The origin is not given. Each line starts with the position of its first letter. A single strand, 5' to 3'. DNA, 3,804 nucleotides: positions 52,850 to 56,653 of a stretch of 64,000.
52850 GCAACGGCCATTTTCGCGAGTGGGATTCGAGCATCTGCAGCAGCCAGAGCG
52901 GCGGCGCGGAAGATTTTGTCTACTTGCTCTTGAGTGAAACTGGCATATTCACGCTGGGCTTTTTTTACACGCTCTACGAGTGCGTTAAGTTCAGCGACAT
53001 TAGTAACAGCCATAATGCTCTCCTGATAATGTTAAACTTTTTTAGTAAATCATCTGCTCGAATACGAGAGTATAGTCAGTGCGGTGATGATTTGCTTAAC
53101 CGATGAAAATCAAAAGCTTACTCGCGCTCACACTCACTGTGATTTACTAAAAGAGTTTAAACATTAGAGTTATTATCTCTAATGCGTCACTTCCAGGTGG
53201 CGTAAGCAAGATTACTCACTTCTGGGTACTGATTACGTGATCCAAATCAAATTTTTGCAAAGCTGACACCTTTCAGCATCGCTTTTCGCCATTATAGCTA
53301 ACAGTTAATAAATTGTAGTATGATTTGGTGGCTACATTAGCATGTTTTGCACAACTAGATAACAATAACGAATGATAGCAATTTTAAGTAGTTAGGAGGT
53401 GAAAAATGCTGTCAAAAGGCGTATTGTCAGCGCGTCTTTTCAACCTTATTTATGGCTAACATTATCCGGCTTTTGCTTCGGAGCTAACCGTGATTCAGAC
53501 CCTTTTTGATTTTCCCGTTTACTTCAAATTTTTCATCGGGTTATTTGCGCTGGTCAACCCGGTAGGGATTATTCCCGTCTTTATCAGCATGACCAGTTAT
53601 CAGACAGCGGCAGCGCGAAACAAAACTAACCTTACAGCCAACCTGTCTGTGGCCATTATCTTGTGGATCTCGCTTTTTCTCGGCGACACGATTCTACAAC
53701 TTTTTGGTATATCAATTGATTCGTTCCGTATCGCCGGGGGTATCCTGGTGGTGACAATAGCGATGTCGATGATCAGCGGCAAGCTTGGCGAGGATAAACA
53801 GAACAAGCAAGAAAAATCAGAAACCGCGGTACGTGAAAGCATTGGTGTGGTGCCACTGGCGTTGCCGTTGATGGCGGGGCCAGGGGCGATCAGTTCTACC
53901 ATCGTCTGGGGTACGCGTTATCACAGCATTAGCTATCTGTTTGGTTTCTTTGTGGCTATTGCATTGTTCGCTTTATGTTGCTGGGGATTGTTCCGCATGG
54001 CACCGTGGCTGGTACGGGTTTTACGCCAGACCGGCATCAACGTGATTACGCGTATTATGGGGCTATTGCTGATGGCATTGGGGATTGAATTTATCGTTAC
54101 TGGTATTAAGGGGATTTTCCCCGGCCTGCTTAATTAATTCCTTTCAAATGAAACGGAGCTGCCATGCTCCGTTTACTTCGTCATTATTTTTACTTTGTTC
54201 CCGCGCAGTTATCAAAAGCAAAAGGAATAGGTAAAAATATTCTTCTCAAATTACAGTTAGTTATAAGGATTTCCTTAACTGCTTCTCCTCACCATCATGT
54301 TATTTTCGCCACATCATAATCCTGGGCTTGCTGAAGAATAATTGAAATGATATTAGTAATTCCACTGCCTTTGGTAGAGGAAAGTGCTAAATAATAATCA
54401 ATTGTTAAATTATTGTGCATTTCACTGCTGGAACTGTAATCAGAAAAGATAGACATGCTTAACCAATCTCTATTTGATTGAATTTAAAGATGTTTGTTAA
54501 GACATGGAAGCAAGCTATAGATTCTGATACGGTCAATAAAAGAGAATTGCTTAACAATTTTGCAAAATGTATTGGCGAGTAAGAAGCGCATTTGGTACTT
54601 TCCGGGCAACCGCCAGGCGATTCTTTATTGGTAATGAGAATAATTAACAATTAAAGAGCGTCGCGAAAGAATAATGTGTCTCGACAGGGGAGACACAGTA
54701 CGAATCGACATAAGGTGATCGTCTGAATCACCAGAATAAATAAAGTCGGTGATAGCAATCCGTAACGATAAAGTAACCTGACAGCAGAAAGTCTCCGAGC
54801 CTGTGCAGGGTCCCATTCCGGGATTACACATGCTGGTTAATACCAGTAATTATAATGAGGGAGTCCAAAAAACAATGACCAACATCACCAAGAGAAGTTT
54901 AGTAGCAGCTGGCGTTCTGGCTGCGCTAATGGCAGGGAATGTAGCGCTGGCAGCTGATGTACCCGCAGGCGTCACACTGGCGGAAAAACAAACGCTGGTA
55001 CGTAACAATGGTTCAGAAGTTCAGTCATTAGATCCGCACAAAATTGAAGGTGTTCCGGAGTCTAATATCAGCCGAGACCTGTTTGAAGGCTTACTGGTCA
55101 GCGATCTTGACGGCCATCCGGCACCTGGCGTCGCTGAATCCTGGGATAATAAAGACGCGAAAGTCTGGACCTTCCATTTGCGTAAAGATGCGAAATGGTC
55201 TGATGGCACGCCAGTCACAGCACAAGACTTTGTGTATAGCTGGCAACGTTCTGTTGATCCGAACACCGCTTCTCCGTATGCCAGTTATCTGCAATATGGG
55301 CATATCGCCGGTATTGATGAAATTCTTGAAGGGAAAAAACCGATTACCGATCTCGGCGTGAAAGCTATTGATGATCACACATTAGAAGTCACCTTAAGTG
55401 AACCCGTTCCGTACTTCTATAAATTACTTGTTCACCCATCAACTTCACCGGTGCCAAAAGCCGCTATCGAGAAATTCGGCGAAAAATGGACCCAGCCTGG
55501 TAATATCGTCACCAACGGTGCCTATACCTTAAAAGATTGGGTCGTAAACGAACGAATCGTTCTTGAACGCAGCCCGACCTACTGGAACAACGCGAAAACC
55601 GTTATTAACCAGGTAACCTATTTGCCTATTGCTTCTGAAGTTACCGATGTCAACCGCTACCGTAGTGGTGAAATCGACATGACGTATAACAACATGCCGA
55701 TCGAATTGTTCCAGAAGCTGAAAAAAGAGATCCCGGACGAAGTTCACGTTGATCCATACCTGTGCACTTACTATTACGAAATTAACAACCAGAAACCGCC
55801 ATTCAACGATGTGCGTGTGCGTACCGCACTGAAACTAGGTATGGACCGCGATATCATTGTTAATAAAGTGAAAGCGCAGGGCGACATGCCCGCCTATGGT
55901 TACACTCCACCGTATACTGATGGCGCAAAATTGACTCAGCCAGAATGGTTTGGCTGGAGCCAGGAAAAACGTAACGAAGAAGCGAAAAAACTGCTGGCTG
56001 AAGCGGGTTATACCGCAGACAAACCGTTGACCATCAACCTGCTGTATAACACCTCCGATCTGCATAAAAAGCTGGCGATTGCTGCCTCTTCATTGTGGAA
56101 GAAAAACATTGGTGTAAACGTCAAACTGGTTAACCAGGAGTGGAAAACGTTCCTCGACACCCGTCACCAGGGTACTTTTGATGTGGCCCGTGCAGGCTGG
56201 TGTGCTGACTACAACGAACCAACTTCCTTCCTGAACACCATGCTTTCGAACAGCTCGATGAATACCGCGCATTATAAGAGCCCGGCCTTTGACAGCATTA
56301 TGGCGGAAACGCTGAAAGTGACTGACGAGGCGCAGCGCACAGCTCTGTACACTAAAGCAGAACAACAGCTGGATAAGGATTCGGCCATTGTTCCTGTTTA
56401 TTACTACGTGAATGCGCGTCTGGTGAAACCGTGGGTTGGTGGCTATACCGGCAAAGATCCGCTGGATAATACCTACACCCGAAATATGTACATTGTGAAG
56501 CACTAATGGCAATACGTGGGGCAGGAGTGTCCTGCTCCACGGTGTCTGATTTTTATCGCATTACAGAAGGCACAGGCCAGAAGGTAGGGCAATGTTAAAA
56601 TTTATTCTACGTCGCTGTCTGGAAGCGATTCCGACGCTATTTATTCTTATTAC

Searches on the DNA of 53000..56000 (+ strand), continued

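Call 78: search_dna_similar(query=window:54660-54760:+, collection=ecoli_genomes, mode=near, max_rows=8, rows=spread)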
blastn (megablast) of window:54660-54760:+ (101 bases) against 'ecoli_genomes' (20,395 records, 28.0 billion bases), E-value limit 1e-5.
Records with a match: 5424; places in all: 5434; records where one place covers at least 80% of the query: 5423.
Genomes with a match: 5423 of 5426; with a place that covers at least 80% of the query: 5422. Places per genome that has any: lowest 1, median 1, highest 3. On chromosomes: 5421 places; on plasmids: 13.
Best place of each record, by identity: >=99% 5236; 95-99% 188.
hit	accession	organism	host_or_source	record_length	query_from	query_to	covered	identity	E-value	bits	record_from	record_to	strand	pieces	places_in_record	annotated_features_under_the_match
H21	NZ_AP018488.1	Escherichia coli O157:H7 strain PV15-279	Homo sapiens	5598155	1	101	100%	100.0%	7e-45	187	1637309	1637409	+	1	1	none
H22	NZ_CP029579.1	Escherichia coli strain DA33137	Homo sapiens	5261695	1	100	99%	99.0%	1e-42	180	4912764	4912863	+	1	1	none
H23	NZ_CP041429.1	Escherichia coli strain STEC367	Raw mutton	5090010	1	100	99%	99.0%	1e-42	180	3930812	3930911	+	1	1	none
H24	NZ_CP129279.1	Escherichia coli strain GZM7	Chicken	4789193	1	100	99%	99.0%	1e-42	180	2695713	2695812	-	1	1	none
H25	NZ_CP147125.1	Escherichia coli strain KMi012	river water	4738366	1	100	99%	99.0%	1e-42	180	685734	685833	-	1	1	none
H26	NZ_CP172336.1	Escherichia coli strain CE-O153H30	wild bird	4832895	1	100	99%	99.0%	1e-42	180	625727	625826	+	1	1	none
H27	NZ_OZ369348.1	Escherichia coli strain Esc22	not applicable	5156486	1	100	99%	99.0%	1e-42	180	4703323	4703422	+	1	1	none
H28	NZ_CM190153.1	Escherichia coli strain 21220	Homo sapiens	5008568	42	100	58%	98.3%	7e-20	104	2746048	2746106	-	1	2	none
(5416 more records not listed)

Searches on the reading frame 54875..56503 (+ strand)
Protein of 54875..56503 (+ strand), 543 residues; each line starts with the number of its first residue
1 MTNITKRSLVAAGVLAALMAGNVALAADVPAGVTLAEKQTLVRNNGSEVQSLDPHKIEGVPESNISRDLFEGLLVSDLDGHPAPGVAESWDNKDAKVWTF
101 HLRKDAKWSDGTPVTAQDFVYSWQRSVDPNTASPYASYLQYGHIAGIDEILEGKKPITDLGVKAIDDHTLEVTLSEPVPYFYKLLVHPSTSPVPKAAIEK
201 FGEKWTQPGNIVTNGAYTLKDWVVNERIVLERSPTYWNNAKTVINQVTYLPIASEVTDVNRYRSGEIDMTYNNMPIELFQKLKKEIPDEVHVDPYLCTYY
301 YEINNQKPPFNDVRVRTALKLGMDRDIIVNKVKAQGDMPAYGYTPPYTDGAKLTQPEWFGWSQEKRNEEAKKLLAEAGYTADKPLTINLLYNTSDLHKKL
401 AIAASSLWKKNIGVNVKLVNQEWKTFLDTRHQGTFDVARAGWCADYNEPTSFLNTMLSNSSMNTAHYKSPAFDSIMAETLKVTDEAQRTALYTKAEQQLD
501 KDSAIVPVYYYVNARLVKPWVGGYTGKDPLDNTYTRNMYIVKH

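Call 33: find_related_loci(query=window:54875-56503:+, collection=genome_contigs, flank=1500)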
Query window:54875-56503:+ (543 aa) in genome_contigs; peptide patterns used: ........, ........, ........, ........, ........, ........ (x = any residue, [..] = any of these).
486 stretches matched a pattern; 468 encode a relative of the query (tblastn E <= 1e-3); the best 80 are kept; 80 distinct loci.
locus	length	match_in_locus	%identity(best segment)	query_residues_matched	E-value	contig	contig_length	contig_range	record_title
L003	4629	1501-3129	99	1-543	0e+0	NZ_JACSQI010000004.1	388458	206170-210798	Escherichia whittamii strain Sa2BVA5 NODE_4_length_388458_cov_7.964772, whole genome shotgun sequence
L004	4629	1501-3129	99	1-543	0e+0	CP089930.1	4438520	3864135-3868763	Escherichia coli strain E69 chromosome, complete genome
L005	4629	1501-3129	99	1-543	0e+0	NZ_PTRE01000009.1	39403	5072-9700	Escherichia sp. MOD1-EC7003 MOD1-EC7003_9_length_39403_cov_108, whole genome shotgun sequence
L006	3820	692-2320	98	1-543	0e+0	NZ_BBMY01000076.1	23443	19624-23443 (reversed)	Escherichia albertii NBRC 107761 = DSM 17582 strain NBRC 107761, whole genome shotgun sequence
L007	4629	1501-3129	93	1-543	0e+0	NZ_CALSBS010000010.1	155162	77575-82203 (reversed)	Pseudocitrobacter vendiensis strain CPO20170097T, whole genome shotgun sequence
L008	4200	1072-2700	93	1-543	0e+0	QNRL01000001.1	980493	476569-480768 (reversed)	Pseudocitrobacter faecalis strain DSM 27453 Ga0244571_101, whole genome shotgun sequence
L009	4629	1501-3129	93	1-543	0e+0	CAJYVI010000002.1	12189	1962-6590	MAG: uncultured Pseudocitrobacter sp. isolate SP260_1_metabat2_genome_mining.39 genome assembly, contig: k127_59046, who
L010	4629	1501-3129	87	1-543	0e+0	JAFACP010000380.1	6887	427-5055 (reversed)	MAG: Proteobacteria bacterium isolate OH_SBB_50 k127_365719, whole genome shotgun sequence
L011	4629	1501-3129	87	1-543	0e+0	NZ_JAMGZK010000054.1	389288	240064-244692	Silvania hatchlandensis strain H19S6 NODE_2_length_389288_cov_50.199162, whole genome shotgun sequence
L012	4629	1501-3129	87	1-543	0e+0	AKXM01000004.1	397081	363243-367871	Enterobacter sp. Ag1 Contig4, whole genome shotgun sequence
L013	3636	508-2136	87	1-543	0e+0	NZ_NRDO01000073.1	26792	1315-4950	Citrobacter sp. NCU1 contig_73, whole genome shotgun sequence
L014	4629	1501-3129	87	1-543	0e+0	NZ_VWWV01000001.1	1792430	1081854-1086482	Enterobacter sp. Cy-643 NODE_1_length_2804548_cov_69.115748/0, whole genome shotgun sequence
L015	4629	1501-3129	86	1-543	0e+0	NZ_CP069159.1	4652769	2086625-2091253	Citrobacter sp. R56 chromosome, complete genome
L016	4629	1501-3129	86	1-543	0e+0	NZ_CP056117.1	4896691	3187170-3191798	Enterobacter cloacae strain DSM 26481 chromosome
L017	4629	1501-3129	86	1-543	0e+0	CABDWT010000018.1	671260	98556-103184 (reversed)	Phytobacter ursingii strain ATCC27989T genome assembly, contig: ATCC27989T_contig_8, whole genome shotgun sequence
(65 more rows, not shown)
